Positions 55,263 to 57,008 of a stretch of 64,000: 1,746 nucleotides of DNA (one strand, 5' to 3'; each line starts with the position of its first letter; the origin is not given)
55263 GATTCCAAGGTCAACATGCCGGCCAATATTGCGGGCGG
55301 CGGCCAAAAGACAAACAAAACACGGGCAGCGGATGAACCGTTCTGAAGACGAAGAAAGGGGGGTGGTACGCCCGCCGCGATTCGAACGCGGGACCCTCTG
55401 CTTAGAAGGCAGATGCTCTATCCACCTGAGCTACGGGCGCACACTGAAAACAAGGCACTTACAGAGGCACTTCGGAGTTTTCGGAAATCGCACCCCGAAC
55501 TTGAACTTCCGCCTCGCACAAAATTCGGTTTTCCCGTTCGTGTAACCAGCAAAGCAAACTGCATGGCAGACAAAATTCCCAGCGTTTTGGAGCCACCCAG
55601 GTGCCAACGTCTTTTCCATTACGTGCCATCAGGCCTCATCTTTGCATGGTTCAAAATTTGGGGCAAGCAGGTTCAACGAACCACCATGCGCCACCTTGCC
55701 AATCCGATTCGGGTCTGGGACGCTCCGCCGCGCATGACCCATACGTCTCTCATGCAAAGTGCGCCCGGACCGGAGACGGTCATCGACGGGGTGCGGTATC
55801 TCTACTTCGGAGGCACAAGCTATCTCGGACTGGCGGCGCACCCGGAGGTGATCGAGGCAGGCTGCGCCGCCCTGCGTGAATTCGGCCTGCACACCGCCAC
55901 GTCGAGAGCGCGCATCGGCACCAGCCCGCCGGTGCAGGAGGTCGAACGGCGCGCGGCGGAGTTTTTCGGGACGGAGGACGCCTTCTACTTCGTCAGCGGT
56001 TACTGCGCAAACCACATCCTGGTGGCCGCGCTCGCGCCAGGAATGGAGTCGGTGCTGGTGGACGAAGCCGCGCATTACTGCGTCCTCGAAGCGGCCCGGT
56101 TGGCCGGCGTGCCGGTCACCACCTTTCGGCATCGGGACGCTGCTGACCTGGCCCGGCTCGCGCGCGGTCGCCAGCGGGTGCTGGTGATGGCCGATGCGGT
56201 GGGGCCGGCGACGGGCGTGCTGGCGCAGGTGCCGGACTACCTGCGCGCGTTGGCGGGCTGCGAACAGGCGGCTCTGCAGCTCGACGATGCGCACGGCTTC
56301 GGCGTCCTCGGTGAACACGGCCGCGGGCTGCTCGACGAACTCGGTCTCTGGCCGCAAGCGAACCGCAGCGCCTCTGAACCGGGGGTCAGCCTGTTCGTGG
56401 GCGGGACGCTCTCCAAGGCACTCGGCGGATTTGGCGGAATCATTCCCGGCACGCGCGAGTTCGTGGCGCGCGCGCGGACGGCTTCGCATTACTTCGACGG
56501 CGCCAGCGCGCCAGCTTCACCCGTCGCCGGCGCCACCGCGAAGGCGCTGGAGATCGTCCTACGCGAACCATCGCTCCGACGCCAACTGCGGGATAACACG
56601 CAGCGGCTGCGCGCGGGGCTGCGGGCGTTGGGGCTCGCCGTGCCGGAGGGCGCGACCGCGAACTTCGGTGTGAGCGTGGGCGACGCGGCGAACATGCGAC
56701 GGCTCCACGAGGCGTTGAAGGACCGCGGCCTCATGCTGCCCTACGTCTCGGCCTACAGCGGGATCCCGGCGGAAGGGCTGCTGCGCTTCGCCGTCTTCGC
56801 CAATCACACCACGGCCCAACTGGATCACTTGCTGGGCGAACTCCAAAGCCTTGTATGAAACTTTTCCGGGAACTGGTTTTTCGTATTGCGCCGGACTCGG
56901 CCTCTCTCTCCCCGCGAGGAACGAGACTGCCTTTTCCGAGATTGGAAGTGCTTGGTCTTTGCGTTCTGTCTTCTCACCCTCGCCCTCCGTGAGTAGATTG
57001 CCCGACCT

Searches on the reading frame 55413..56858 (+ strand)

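Call 10: search_protein_families(library=pfam, proteins=[window:55413-56858:+], max_evalue=0.001)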
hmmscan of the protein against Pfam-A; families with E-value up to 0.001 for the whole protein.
window:55413-56858:+ (481 aa): 2 families
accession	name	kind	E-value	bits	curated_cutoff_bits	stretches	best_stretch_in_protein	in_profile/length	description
PF00155.27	Aminotran_1_2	-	1.7e-28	100.3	19.7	1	137-475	11-359/361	Aminotransferase class I and II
PF01212.27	Beta_elim_lyase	-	8.9e-10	38.8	27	1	164-242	24-105/288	Beta-eliminating lyase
